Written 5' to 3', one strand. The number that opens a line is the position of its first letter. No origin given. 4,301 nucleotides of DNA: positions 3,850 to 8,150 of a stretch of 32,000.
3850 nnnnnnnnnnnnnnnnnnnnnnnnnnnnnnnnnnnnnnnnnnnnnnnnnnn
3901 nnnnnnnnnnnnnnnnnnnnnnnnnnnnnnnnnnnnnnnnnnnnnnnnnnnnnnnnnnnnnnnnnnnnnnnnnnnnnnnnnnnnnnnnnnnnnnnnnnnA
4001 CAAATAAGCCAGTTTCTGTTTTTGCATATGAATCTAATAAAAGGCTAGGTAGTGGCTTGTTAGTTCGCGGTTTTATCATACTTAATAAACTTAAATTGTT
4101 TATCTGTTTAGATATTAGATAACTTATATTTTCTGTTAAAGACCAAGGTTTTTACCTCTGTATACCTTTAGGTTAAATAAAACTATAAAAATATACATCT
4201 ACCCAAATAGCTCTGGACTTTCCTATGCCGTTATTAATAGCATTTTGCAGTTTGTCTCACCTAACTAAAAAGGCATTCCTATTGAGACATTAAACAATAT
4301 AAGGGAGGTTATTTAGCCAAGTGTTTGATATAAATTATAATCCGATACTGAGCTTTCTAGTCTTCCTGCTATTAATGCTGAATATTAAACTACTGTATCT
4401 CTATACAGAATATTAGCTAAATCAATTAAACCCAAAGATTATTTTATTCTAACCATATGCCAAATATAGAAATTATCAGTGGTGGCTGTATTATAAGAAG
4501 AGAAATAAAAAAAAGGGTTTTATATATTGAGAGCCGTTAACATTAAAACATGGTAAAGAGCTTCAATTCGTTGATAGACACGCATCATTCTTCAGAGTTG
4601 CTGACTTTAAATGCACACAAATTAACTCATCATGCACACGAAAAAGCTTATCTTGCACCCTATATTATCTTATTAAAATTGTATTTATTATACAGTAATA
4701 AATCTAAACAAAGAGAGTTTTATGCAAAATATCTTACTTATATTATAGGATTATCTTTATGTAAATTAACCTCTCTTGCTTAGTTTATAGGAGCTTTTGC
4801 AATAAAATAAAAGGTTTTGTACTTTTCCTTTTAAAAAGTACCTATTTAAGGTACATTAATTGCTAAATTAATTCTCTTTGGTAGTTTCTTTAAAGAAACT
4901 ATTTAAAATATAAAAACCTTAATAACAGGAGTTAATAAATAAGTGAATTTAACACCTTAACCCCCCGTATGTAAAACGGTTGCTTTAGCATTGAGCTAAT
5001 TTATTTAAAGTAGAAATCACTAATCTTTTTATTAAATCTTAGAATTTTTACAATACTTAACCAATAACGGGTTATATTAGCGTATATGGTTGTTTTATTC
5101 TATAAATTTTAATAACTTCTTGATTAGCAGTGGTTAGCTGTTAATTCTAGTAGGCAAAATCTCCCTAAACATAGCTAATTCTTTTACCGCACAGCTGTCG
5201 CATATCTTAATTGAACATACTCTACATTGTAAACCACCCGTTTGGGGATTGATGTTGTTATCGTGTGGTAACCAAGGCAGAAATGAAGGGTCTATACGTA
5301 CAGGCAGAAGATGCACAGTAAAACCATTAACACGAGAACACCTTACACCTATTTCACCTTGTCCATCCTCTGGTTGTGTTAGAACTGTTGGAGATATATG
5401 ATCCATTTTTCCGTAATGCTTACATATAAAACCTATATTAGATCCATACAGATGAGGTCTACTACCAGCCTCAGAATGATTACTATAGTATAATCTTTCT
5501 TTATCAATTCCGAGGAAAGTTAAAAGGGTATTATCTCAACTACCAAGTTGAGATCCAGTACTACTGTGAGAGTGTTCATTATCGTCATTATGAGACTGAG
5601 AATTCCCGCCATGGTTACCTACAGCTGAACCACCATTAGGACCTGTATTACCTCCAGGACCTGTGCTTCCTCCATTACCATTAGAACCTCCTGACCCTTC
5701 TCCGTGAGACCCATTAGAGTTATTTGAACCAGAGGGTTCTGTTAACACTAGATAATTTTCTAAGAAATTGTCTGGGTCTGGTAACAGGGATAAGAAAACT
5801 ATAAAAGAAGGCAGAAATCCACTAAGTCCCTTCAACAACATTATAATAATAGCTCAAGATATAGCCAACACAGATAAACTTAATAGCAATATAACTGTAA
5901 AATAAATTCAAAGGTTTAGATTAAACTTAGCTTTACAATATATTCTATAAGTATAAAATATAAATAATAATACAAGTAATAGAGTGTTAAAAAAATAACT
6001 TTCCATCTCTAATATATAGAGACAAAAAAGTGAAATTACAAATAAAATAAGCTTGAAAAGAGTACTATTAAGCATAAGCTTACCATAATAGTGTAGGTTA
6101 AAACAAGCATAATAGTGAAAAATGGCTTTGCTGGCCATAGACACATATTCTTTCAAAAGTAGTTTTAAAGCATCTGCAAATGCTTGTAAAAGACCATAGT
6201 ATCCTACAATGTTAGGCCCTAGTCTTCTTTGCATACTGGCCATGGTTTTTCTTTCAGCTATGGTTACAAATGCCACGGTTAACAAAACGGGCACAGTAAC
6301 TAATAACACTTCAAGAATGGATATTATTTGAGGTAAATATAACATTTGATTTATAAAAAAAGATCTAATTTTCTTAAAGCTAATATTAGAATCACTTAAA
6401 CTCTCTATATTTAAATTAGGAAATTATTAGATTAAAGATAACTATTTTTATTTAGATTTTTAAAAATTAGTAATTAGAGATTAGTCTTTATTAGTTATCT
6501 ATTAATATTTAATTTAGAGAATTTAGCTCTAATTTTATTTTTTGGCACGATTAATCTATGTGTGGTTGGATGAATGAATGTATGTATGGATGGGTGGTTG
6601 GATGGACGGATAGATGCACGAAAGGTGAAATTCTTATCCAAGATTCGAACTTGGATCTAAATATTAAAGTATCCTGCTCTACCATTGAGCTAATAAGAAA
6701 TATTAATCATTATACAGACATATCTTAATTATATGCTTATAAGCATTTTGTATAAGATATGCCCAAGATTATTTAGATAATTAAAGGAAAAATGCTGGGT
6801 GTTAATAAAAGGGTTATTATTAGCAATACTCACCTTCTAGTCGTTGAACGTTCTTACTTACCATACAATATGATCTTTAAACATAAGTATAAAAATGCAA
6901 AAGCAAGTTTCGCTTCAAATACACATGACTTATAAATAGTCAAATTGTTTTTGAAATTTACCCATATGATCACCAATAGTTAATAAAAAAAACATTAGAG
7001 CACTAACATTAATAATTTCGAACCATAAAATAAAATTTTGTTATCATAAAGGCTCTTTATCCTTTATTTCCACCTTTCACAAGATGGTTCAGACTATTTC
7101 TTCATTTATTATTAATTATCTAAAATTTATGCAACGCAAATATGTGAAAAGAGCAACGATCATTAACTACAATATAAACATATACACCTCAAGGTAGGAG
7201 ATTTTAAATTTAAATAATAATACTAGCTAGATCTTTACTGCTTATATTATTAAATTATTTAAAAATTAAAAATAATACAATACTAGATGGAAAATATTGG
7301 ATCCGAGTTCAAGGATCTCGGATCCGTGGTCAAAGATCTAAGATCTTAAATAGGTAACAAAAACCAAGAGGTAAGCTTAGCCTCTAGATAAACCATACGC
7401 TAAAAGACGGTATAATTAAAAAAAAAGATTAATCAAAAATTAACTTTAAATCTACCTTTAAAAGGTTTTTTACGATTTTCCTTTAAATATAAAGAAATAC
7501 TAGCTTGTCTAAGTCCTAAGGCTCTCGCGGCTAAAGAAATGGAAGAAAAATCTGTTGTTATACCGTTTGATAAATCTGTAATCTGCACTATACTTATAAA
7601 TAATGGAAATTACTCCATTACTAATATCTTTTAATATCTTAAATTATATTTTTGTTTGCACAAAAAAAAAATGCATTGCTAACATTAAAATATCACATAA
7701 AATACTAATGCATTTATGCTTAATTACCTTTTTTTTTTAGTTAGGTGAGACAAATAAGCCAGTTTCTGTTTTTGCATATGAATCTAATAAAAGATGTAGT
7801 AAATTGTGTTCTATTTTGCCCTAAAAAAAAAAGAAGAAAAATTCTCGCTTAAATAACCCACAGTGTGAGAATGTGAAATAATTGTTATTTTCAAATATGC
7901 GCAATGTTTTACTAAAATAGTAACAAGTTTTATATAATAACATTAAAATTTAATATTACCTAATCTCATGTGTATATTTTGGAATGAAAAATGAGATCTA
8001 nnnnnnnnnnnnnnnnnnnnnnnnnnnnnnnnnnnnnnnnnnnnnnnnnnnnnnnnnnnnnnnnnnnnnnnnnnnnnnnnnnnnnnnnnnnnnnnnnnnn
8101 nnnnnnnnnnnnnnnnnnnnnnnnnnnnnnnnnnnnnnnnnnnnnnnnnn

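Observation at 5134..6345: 403-codon chimeric ORF: nad1 promoter-proximal region and first 69 codons fused to novel sequence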

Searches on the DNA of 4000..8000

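Call 90: search_rna_families(source=window, start=4000, end=8000, threshold=evalue, max_evalue=1)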
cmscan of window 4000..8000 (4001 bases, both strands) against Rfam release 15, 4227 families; matches with E-value up to 1: 4.
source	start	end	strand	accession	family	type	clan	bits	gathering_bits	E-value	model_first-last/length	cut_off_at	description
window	6630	6699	-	RF00005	tRNA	Gene; tRNA;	CL00001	55.2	29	2.4e-10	1-71/71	no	tRNA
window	4933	5005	-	RF00005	tRNA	Gene; tRNA;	CL00001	46.2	29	7.1e-08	1-71/71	no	tRNA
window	5669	5735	+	RF00153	SNORD62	Gene; snRNA; snoRNA; CD-box;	CL00068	24.2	39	0.18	1-86/86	no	Small nucleolar RNA SNORD62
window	4000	4070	+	RF00749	mir-208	Gene; miRNA;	-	20.9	56.4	0.27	5-77/77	5'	mir-208 microRNA precursor family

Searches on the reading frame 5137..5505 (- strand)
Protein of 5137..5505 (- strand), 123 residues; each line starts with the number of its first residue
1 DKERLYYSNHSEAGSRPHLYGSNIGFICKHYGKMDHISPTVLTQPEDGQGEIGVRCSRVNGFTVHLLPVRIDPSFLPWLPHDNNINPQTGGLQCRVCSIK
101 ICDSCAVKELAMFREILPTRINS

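Call 37: search_solved_structures(query=A3, max_evalue=10, show_alignments=3)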
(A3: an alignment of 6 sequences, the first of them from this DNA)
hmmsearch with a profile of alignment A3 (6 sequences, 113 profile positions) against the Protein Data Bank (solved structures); distinct sequences matched with E-value up to 10: 3.
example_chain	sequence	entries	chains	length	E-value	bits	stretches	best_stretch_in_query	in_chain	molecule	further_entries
1jj2_Y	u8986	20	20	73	0.13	15.5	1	56-100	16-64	RIBOSOMAL PROTEIN L37Ae | 50S ribosomal protein L37AE | L37Ae 50S ribosomal protein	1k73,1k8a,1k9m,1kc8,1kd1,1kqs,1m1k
6tly_A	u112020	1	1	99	0.39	14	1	68-98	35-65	Protein kinase, putative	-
2ofg_X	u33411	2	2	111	0.79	13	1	68-91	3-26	Zinc-transporting ATPase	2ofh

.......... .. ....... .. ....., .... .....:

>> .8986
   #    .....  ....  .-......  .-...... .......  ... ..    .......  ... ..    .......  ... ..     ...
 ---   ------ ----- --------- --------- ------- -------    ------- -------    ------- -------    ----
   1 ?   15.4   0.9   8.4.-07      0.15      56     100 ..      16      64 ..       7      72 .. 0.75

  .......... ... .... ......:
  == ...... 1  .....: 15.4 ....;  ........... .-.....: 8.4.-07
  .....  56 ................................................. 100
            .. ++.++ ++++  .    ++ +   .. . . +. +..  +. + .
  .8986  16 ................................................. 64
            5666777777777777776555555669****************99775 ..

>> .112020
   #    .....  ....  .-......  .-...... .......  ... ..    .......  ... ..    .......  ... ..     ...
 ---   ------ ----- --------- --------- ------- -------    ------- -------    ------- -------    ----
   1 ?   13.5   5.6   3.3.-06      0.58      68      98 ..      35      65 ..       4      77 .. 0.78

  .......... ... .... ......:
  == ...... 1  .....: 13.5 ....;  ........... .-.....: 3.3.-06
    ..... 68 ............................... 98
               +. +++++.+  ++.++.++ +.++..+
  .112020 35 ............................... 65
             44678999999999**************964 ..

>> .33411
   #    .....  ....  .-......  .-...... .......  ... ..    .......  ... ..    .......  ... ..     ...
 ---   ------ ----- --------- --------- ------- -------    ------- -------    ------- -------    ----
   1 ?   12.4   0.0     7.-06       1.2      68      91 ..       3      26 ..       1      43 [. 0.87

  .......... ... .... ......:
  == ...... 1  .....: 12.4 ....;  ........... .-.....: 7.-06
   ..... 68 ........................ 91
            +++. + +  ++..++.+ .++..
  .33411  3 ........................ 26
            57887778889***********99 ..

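Call 41: predict_structure(alignment_id=A3)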
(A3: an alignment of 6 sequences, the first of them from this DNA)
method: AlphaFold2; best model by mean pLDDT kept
length: 123 residues; sequences in the alignment: 6
mean_pLDDT: 48.2   pTM: 0.44
mean pLDDT of the five models: 48.2, 47.1, 43.0, 37.5, 32.2
residues with pLDDT >= 90: 0; 70-90: 12; 50-70: 38; < 50: 73
segments of 3 or more residues with pLDDT < 50: 1-16, 43-88, 114-123
pLDDT, mean of each block of 10 residues (from residue 1): 33 47 65 68 44 43 29 33 43 69 67 42 33
secondary structure, 60 per line:
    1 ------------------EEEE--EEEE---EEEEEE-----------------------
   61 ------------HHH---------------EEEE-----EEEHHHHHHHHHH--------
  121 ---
elements in order: E19-22 E25-28 E32-37 E91-94 E100-102 H103-112

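Call 46: fold_search(model_id=the predicted structure, library=pdb)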
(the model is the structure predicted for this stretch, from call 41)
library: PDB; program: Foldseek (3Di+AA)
matches with E <= 10: 10; with E <= 0.001: 0
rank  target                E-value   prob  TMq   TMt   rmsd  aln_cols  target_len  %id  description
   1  6tly                  2.0e+00  0.08  0.16  0.20   5.6        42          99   19  Crystal structure of the unconventional kinetochore protein Bodo saltans KKT2 central domain (released 2019-12-25)
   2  2l43_MODEL_1_A        3.6e+00  0.06  0.25  0.35   5.4        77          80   12  Structural basis for histone code recognition by BRPF2-PHD1 finger (released 2011-08-31)
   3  1y8f_MODEL_1_A        5.4e+00  0.05  0.12  0.27   1.3        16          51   31  Solution structure of the munc13-1 C1-domain (released 2005-04-12)
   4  4e5v_B                8.0e+00  0.01  0.12  0.06   9.1        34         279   15  Crystal structure of a Putative thua-like protein (PARMER_02418) from Parabacteroides merdae ATCC 43184 at 1.75 A reso (released 2012-04-04)
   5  4e5v_A                8.0e+00  0.01  0.12  0.06   9.1        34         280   15  Crystal structure of a Putative thua-like protein (PARMER_02418) from Parabacteroides merdae ATCC 43184 at 1.75 A reso (released 2012-04-04)
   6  7o4k_3                8.6e+00  0.04  0.21  0.20   4.9        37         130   24  Yeast TFIIH in the contracted state within the pre-initiation complex (released 2021-06-16)
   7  7egb_2                8.6e+00  0.02  0.14  0.05   1.3        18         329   33  TFIID-based holo PIC on SCP promoter (released 2021-05-05)
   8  7nvr_6                8.6e+00  0.02  0.14  0.05   1.4        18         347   33  Human Mediator with RNA Polymerase II Pre-initiation complex (released 2021-05-05)
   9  5nus_B                9.2e+00  0.02  0.16  0.25   6.1        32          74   16  Structure of a minimal complex between p44 and p34 from Chaetomium thermophilum (released 2017-10-18)
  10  5obz_B                9.2e+00  0.02  0.15  0.23   6.2        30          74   17  low resolution structure of the p34ct/p44ct minimal complex (released 2017-10-18)
